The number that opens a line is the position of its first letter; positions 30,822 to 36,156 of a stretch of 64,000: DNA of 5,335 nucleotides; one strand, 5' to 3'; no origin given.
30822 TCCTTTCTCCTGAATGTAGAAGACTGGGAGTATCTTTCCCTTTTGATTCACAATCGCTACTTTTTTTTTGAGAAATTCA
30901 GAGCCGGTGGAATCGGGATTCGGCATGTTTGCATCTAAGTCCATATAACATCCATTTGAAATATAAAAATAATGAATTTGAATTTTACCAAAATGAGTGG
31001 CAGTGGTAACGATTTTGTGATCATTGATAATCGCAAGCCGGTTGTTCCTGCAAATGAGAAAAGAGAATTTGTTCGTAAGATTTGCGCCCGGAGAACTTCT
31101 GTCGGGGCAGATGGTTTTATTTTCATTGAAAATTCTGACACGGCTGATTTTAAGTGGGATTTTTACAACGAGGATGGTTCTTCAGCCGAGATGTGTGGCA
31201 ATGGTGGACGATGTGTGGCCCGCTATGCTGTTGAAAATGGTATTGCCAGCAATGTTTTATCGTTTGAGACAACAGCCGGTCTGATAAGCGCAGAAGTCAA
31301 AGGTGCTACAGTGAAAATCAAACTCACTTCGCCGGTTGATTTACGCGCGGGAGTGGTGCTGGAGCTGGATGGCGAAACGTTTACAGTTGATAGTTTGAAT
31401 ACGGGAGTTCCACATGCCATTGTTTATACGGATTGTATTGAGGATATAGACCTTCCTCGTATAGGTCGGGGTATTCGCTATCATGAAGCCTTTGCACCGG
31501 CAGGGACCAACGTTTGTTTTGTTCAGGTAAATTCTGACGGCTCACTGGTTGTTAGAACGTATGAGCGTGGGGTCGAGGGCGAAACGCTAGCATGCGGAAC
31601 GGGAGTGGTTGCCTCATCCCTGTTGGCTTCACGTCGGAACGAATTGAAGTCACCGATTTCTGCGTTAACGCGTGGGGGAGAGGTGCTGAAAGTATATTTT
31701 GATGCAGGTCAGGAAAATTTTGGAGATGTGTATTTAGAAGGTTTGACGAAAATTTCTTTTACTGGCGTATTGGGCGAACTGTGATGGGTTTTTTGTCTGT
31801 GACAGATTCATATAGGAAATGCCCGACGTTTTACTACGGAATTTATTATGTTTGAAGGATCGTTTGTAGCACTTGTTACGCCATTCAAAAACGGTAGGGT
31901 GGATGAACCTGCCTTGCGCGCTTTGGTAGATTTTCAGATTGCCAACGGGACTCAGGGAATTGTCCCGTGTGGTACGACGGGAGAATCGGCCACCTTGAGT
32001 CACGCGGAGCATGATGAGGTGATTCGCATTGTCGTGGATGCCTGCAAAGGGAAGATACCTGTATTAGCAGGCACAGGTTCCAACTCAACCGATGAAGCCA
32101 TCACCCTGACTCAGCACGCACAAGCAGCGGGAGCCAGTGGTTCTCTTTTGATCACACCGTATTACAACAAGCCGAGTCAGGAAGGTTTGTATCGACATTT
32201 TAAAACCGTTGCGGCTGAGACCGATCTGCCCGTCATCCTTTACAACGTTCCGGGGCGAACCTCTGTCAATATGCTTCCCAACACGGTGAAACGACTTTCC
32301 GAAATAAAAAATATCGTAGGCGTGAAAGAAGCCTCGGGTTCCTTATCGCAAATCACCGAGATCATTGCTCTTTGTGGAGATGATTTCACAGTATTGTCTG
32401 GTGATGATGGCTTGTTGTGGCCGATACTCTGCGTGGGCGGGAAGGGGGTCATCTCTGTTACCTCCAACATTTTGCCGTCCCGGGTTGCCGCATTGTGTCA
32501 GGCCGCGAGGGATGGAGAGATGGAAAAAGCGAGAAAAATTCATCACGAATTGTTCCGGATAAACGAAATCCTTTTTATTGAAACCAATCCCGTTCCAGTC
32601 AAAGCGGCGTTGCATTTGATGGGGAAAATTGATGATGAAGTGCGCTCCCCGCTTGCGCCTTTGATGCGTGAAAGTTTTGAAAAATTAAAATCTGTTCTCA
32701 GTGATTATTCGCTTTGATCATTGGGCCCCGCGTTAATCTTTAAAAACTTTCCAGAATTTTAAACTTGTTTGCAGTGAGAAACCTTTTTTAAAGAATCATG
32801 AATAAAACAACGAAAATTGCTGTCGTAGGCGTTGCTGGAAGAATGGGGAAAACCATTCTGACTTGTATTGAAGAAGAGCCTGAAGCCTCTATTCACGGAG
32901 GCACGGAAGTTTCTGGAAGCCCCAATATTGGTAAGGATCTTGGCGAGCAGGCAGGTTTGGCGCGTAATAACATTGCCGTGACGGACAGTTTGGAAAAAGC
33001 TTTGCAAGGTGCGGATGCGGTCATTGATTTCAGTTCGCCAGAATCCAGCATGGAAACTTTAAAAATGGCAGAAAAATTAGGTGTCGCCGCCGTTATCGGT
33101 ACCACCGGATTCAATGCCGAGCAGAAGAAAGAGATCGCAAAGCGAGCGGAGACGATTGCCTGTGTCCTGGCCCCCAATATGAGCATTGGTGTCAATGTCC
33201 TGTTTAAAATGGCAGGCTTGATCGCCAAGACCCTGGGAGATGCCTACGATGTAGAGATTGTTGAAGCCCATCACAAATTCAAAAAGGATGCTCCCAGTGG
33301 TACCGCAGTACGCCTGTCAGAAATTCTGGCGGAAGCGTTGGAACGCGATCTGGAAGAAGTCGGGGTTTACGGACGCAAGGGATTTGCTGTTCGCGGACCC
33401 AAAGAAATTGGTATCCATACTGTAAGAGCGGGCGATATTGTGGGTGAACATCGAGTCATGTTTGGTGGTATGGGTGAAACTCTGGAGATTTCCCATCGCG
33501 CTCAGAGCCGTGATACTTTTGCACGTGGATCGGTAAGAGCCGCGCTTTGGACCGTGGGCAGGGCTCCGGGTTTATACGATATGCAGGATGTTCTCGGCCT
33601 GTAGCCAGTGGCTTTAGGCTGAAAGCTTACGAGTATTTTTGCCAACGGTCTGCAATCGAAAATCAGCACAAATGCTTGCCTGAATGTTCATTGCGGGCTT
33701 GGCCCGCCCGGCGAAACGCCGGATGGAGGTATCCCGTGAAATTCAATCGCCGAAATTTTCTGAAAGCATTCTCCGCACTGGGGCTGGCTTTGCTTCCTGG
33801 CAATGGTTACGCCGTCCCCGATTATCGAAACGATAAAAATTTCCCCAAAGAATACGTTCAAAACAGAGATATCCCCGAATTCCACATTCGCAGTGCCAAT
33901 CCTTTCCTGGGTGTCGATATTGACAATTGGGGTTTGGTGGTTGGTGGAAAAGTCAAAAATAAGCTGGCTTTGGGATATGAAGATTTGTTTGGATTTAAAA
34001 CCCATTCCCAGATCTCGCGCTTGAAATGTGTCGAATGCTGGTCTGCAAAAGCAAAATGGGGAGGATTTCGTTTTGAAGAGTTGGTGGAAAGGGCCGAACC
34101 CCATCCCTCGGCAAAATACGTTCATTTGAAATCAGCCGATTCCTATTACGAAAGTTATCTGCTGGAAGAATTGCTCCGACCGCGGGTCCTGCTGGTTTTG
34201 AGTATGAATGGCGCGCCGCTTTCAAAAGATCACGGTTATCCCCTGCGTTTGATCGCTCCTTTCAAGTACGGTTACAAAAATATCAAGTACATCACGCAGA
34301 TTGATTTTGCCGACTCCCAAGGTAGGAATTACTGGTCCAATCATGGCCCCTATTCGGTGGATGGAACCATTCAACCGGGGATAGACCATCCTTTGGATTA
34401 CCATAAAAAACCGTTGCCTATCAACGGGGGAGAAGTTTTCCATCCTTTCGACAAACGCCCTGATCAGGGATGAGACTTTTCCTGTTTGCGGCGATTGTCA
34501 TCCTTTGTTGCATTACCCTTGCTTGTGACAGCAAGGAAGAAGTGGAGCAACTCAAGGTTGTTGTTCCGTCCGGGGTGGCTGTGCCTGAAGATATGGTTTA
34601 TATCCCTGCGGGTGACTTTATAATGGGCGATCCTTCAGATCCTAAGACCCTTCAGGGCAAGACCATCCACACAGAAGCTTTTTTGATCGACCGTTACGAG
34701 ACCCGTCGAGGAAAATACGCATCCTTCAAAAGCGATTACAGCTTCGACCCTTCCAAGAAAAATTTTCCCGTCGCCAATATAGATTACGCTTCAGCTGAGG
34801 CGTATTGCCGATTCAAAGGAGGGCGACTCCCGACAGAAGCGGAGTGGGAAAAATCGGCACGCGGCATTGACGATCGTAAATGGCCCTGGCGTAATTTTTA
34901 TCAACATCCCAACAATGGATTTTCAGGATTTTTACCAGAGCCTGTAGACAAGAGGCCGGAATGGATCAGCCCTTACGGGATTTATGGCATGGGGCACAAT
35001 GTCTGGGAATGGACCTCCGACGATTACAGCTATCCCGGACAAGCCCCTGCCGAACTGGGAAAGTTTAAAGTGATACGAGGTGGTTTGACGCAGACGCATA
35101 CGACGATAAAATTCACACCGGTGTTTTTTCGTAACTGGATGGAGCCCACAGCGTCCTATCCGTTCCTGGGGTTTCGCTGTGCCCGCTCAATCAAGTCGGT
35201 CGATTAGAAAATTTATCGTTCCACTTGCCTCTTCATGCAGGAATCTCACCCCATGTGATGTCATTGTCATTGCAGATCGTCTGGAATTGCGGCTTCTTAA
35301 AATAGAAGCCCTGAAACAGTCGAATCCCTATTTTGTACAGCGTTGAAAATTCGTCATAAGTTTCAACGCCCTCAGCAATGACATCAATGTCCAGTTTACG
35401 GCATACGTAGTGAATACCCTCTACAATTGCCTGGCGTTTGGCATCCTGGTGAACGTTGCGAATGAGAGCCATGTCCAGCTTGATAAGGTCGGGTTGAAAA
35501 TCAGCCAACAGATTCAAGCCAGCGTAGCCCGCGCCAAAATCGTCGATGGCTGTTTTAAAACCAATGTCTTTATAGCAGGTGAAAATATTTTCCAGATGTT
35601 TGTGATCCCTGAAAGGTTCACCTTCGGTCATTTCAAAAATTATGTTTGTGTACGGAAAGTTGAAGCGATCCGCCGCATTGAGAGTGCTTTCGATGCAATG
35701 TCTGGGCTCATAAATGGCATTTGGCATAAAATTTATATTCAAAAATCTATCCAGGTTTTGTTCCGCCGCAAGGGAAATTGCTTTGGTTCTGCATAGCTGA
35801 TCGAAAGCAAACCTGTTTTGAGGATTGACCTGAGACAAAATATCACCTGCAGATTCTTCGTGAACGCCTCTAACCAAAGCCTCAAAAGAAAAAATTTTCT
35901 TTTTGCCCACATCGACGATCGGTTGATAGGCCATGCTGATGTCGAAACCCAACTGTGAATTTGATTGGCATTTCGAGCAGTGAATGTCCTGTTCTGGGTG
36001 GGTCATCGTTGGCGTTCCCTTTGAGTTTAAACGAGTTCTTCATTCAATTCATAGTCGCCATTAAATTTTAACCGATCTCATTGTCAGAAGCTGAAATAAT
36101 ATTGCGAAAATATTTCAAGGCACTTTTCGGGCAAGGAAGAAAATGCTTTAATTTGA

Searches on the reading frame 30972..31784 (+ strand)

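Call 14: search_protein_families(library=pfam, proteins=[window:30972-31784:+], max_evalue=0.001)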
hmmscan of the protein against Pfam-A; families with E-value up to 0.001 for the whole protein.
window:30972-31784:+ (270 aa): 1 family
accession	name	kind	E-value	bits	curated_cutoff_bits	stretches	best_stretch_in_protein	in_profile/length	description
PF01678.24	DAP_epimerase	-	4e-46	156.4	34.7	2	5-115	1-110/121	Diaminopimelate epimerase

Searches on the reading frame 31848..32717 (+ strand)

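Call 14: search_protein_families(library=pfam, proteins=[window:31848-32717:+], max_evalue=0.001)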
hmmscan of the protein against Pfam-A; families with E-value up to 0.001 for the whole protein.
window:31848-32717:+ (289 aa): 1 family
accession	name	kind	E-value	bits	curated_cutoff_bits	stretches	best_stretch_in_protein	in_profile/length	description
PF00701.28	DHDPS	-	1.8e-109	365.4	22.1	1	2-285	2-287/289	Dihydrodipicolinate synthetase family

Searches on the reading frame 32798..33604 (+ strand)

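Call 15: search_protein_families(library=pfam, proteins=[window:32798-33604:+], max_evalue=0.001)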
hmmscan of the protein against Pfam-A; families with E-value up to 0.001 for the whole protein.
window:32798-33604:+ (268 aa): 3 families
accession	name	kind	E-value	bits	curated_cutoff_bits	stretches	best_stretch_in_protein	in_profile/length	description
PF05173.19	DapB_C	-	4.7e-45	153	27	1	131-266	1-121/121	Dihydrodipicolinate reductase, C-terminus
PF01113.26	DapB_N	-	1.8e-36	125.4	25.6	1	6-128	2-124/124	Dihydrodipicolinate reductase, N-terminus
PF01118.30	Semialdhyde_dh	-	0.00067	20.5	26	0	6-100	1-94/121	Semialdehyde dehydrogenase, NAD binding domain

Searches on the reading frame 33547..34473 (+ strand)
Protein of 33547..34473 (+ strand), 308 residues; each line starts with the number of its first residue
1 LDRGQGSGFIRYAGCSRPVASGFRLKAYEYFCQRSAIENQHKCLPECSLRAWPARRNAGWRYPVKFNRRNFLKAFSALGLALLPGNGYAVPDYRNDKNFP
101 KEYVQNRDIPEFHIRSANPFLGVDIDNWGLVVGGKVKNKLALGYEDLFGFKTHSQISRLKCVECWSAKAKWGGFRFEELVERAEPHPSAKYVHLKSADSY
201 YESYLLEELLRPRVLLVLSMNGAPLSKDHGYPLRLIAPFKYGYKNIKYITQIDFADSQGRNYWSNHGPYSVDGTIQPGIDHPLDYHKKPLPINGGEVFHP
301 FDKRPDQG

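Call 15: search_protein_families(library=pfam, proteins=[window:33547-34473:+], max_evalue=0.001)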
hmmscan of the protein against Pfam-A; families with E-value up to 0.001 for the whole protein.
window:33547-34473:+ (308 aa): 1 family
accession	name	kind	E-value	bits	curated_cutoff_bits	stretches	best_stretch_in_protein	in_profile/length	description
PF00174.25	Oxidored_molyb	-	8.2e-35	120.3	24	1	123-263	7-169/169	Oxidoreductase molybdopterin binding domain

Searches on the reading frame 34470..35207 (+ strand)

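Call 15: search_protein_families(library=pfam, proteins=[window:34470-35207:+], max_evalue=0.001)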
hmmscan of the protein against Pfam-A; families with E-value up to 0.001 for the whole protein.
window:34470-35207:+ (245 aa): 1 family
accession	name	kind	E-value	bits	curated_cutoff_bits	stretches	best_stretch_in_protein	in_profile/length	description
PF03781.23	FGE-sulfatase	-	7.3e-35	121.3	23.3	1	40-239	3-255/255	Sulfatase-modifying factor enzyme 1-like domain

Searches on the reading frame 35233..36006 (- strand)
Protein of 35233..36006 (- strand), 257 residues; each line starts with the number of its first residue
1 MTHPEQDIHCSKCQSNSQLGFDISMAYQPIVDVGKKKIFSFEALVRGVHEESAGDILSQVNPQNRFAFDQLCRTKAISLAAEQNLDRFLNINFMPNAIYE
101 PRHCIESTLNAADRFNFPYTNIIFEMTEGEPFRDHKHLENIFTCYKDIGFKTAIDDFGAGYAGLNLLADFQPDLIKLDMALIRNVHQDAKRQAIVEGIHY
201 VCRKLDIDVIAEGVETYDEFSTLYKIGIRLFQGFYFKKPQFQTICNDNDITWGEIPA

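Call 15: search_protein_families(library=pfam, proteins=[window:35233-36006:-], max_evalue=0.001)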
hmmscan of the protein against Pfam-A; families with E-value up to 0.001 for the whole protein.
window:35233-36006:- (257 aa): 1 family
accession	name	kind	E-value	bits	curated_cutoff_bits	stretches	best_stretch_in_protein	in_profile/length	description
PF00563.25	EAL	-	5.2e-47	160.6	31.3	1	23-239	13-236/236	EAL domain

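Call 74: search_solved_structures(query=window:35233-36006:-, max_evalue=1e-10, show_alignments=1)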
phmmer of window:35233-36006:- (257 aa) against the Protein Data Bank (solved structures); distinct sequences matched with E-value up to 1e-10: 32.
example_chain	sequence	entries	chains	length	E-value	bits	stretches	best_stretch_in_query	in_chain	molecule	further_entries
6ifq_B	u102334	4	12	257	1.5e-79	270.6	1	10-246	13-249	cyclic di nucleotide phoshodiesterase | EAL domain protein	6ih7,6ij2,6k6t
6ih1_A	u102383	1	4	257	2e-79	270.1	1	10-246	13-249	cyclic di nucleotide phoshodiesterase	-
3gfx_A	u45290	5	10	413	1.9e-40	142.4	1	23-242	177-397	Klebsiella pneumoniae BlrP1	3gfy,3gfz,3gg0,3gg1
6hq4_A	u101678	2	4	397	3.4e-19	72.8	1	109-239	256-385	EAL Enzyme Bd1971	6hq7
6hq5_A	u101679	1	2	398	3.4e-19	72.8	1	109-239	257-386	EAL Enzyme Bd1971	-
4q6j_A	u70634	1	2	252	1.5e-18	70.7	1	25-239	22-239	Lmo0131 protein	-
5mkg_A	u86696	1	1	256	5.2e-17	65.6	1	117-240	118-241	Diguanylate phosphodiesterase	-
4y8e_A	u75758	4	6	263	5.3e-17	65.6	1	117-240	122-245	PA3825 EAL | PA3825-EAL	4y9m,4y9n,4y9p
5mkg_B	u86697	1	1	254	5.4e-17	65.6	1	117-240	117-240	Diguanylate phosphodiesterase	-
5mfu_A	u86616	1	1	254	5.7e-17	65.5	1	117-240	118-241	cyclic-guanylate-specific phosphodiesterase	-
5mf5_A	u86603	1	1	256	5.7e-17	65.5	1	117-240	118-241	Diguanylate phosphodiesterase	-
4y9o_A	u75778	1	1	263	6e-17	65.4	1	117-240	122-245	PA3825-EAL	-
4hu3_A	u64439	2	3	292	9.3e-16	61.5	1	111-239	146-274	Oxygen sensor protein DosP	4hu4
5yrp_A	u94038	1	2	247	2.6e-15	60.1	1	84-240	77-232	Sensory box/response regulator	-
3s83_A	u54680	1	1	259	3.5e-15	59.6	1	117-237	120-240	GGDEF family protein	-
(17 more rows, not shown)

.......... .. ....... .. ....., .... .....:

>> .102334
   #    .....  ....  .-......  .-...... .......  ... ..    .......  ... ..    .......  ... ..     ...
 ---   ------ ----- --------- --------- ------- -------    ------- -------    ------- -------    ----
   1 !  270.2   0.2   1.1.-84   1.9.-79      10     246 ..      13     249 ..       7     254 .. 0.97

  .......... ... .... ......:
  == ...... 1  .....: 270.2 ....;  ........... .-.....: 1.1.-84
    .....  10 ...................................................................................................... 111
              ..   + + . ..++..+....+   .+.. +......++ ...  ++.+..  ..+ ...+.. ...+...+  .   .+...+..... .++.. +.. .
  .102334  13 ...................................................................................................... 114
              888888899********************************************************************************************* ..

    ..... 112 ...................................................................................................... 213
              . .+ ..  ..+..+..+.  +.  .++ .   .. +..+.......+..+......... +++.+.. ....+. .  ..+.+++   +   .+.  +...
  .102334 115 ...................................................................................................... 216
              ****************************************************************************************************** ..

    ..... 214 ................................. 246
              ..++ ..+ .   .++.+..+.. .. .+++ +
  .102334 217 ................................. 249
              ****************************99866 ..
